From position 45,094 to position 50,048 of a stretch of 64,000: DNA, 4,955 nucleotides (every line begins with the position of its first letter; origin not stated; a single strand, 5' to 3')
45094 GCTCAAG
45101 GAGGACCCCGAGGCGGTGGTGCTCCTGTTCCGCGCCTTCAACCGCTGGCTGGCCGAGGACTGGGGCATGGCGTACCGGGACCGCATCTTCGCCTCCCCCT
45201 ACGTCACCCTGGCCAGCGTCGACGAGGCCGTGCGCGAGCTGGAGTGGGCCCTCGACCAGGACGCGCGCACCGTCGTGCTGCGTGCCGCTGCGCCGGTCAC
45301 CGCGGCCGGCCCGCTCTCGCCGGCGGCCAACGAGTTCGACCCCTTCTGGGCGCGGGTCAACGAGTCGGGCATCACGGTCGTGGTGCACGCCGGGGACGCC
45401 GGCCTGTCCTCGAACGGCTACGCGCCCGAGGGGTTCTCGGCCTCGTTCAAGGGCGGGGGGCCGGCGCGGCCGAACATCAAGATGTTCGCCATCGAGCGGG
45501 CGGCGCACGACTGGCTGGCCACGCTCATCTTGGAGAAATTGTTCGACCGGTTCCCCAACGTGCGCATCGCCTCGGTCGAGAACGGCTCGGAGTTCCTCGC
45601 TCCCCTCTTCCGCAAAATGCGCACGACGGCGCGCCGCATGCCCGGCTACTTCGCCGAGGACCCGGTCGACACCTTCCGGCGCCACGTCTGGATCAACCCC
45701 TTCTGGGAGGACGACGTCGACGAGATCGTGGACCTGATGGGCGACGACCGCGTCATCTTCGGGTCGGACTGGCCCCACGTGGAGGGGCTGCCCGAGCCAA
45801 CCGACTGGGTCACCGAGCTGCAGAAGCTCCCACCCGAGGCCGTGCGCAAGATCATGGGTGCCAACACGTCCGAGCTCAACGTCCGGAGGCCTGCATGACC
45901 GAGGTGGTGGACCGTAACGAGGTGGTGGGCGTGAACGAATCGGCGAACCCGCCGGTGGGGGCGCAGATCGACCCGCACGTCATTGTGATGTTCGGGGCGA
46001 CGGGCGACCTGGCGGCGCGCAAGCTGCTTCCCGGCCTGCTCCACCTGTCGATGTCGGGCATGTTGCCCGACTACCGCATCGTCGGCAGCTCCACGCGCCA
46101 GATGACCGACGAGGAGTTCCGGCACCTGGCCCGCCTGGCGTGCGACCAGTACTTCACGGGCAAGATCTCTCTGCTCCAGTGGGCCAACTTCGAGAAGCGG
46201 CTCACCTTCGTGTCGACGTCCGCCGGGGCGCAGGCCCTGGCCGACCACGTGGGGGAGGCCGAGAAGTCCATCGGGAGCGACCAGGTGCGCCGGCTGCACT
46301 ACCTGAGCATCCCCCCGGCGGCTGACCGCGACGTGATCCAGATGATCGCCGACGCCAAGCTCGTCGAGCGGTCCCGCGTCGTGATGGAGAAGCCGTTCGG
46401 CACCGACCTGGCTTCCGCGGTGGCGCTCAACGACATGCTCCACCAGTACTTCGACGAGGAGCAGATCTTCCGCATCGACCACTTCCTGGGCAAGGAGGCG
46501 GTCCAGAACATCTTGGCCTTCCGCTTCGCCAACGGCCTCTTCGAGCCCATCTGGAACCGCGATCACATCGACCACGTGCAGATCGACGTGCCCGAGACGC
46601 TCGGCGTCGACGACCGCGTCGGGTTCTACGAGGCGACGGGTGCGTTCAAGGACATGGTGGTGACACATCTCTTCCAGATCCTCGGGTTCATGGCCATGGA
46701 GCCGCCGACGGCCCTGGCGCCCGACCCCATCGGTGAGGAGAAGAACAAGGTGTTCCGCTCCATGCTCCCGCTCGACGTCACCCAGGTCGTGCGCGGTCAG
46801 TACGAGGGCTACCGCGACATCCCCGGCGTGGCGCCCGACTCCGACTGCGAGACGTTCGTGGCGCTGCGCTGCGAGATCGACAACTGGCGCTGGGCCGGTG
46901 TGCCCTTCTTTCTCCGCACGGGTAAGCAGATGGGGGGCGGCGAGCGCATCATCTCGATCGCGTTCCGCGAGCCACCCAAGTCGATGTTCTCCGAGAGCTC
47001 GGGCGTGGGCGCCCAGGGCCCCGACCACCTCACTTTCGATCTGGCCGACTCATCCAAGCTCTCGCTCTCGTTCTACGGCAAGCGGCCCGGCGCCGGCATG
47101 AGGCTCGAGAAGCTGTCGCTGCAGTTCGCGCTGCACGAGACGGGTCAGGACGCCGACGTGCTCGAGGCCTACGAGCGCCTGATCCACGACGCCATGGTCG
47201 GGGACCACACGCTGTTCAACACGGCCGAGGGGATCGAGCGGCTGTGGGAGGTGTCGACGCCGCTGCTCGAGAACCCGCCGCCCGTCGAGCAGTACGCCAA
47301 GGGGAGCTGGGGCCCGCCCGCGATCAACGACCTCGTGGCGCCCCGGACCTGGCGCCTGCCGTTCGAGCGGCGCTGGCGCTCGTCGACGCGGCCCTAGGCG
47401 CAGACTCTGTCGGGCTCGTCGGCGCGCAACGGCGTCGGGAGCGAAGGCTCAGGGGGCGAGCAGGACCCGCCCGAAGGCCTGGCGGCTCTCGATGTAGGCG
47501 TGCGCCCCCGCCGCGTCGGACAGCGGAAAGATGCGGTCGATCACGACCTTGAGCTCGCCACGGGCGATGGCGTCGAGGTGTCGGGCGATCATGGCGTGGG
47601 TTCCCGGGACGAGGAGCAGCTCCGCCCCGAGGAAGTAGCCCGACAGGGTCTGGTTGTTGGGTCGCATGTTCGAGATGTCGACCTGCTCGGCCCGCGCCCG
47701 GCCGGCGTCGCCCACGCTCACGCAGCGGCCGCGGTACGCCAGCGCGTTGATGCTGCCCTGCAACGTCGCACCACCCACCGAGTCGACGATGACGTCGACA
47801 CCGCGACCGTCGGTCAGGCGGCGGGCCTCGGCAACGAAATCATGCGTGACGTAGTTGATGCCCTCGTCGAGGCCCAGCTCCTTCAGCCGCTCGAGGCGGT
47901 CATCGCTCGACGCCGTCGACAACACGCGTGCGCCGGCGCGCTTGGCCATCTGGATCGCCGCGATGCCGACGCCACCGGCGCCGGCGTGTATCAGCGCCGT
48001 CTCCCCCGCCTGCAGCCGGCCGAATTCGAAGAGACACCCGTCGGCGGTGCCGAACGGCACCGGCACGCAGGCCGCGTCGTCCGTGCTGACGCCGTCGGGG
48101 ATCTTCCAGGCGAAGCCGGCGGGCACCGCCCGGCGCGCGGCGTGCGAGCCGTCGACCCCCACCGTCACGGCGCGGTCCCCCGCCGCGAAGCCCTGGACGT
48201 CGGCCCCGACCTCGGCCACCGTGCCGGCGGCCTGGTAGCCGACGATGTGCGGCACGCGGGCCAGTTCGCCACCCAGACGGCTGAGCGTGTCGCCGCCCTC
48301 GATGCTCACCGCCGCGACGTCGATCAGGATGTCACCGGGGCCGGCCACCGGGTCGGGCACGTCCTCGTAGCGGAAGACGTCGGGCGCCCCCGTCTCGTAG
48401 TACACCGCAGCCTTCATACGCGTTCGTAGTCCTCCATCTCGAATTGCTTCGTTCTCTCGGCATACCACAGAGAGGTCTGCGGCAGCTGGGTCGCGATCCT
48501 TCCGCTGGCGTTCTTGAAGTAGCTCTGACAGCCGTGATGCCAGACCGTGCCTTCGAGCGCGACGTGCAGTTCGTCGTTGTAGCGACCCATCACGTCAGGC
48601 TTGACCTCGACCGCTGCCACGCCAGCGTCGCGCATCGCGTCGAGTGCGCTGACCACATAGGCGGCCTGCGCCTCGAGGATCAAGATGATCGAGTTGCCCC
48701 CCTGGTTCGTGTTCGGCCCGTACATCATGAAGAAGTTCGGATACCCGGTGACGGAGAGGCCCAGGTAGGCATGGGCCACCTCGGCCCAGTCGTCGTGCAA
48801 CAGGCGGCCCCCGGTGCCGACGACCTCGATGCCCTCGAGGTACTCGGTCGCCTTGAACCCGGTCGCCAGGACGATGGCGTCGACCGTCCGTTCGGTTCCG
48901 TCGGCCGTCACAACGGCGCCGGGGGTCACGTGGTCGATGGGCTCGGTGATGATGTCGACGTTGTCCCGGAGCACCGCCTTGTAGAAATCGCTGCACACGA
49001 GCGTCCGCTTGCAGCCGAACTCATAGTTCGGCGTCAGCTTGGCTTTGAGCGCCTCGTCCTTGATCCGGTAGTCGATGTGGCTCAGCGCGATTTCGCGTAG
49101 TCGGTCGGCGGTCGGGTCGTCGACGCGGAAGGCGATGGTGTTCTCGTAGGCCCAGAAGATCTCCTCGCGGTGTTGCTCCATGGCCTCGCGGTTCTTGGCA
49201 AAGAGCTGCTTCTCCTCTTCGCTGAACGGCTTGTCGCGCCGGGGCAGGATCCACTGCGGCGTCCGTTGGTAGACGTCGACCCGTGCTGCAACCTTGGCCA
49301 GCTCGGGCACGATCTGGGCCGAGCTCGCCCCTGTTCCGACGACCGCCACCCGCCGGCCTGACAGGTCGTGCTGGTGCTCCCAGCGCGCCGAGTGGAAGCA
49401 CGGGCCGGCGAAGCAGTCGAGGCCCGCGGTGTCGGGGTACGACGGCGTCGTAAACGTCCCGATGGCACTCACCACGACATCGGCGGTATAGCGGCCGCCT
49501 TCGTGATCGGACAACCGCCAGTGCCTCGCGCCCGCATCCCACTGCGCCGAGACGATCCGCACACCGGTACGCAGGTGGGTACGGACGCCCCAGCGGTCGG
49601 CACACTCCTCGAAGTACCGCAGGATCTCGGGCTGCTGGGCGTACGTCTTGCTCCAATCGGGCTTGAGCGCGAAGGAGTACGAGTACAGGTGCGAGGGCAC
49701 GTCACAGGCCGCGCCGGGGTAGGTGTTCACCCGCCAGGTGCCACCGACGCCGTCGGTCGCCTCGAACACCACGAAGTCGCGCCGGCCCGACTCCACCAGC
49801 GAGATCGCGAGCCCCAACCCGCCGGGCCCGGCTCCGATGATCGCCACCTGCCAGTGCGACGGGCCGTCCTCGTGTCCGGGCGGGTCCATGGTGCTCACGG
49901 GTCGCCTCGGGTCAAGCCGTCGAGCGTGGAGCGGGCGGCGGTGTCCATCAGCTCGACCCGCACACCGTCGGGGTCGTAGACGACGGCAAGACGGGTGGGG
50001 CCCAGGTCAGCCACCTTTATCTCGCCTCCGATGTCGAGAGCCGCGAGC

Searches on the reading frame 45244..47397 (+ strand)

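Call 60: search_protein_families(library=pfam, proteins=[window:45244-47397:+], max_evalue=0.0001)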
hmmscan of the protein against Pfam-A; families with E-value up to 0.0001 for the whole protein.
window:45244-47397:+ (717 aa): 2 families
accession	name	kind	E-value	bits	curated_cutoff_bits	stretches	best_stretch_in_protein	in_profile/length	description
PF02781.21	G6PD_C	-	7.6e-88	294.8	27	1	424-702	1-292/296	Glucose-6-phosphate dehydrogenase, C-terminal domain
PF00479.28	G6PD_N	-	7.7e-47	160.7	22.1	1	248-422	1-183/183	Glucose-6-phosphate dehydrogenase, NAD binding domain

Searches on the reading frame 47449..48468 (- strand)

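Call 60: search_protein_families(library=pfam, proteins=[window:47449-48468:-], max_evalue=0.0001)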
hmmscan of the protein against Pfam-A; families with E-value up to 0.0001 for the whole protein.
window:47449-48468:- (339 aa): 3 families
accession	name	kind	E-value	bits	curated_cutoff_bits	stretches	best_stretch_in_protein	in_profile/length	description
PF00107.32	ADH_zinc_N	-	2.3e-27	95.9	31.8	1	166-282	1-116/129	Zinc-binding dehydrogenase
PF13602.12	ADH_zinc_N_2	-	2e-24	87.5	27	1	198-337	1-134/134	Zinc-binding dehydrogenase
PF08240.17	ADH_N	-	8.1e-12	45.8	23.5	1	43-125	1-104/104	Alcohol dehydrogenase GroES-like domain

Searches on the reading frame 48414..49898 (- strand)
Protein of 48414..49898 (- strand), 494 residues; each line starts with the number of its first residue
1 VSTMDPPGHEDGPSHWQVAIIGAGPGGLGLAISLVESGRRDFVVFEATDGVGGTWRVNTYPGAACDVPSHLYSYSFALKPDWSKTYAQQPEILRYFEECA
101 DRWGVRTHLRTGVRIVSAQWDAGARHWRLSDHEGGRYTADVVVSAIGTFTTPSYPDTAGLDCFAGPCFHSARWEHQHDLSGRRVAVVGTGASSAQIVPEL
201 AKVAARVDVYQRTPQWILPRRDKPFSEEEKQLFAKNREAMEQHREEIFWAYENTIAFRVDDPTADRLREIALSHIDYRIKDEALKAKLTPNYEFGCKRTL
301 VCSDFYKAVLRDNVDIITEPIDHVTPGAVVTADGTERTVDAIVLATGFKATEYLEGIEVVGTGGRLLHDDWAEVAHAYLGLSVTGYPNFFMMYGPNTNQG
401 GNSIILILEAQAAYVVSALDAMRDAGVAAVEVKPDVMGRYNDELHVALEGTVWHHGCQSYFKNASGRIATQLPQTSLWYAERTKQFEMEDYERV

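Call 60: search_protein_families(library=pfam, proteins=[window:48414-49898:-], max_evalue=0.0001)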
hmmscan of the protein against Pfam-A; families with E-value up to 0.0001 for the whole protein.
window:48414-49898:- (494 aa): 7 families
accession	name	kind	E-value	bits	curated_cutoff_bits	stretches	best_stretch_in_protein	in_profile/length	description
PF13738.12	Pyr_redox_3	-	7.1e-21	75.2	30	1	20-217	2-200/305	Pyridine nucleotide-disulphide oxidoreductase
PF00743.25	FMO-like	-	1e-18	67.6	22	1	17-349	3-331/532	Flavin-binding monooxygenase-like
PF07992.20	Pyr_redox_2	-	1.3e-14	54.8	26.1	1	17-236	2-196/291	Pyridine nucleotide-disulphide oxidoreductase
PF13450.12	NAD_binding_8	-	7.8e-11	42.5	21.9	1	20-73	1-53/68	NAD(P)-binding Rossmann-like domain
PF13434.12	Lys_Orn_oxgnase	-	2.4e-09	37.3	21.3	1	95-209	100-216/339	L-lysine 6-monooxygenase/L-ornithine 5-monooxygenase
PF13454.12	NAD_binding_9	-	8.4e-08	32.8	21.8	0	19-72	1-58/155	FAD-NAD(P)-binding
PF01266.30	DAO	-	1.5e-05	25.1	27.9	0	18-59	2-43/353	FAD dependent oxidoreductase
